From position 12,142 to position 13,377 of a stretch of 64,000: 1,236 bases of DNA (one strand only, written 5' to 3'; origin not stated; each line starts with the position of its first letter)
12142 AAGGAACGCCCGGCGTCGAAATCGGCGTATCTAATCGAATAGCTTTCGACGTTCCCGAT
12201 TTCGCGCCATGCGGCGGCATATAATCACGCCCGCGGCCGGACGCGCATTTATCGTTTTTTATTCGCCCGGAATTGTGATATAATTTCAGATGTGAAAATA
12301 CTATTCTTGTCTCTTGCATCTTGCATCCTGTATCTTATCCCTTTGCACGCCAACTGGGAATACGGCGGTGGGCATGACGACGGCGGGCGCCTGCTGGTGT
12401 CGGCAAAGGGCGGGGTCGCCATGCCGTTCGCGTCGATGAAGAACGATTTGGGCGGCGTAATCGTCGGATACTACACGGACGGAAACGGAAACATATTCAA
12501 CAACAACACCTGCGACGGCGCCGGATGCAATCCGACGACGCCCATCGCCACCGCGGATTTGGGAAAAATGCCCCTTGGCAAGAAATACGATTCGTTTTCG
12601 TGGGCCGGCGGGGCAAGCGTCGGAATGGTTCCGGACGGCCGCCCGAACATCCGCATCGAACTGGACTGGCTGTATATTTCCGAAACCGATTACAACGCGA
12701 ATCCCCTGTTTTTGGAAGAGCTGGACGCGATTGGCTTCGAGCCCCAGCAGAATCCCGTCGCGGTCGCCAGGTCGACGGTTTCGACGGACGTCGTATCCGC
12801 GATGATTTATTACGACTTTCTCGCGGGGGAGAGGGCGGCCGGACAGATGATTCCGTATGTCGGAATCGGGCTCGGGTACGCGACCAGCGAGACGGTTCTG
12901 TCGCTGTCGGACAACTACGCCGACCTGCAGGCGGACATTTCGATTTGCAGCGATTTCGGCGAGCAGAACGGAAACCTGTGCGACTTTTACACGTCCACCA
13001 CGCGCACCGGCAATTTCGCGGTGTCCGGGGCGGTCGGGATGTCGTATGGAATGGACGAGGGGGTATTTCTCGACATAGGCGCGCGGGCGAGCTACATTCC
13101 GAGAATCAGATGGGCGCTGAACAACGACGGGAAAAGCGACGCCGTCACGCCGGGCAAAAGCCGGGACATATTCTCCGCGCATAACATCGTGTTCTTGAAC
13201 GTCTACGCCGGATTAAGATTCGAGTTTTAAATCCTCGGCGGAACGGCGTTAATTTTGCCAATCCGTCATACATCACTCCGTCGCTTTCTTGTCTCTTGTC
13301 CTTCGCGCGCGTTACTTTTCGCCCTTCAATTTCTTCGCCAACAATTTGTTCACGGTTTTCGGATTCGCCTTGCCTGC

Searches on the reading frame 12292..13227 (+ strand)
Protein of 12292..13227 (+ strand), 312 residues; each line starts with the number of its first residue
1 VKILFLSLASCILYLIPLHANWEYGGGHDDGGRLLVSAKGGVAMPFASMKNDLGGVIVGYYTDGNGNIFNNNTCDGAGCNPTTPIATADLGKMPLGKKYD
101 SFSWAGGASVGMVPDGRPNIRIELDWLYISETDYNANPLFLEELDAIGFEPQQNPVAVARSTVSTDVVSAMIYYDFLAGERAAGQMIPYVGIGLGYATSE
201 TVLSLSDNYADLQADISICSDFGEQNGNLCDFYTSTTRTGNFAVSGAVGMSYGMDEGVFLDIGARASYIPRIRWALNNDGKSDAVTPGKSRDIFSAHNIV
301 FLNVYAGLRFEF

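Call 94: search_protein_families(library=pfam, proteins=[window:12292-13227:+], max_evalue=0.01)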
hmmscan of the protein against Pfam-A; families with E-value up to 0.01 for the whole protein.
window:12292-13227:+ (312 aa): 1 family
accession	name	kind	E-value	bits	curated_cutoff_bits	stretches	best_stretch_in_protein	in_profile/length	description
PF13505.12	OMP_b-brl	-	1.5e-05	25.7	28.7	1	99-271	42-157/175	Outer membrane protein beta-barrel domain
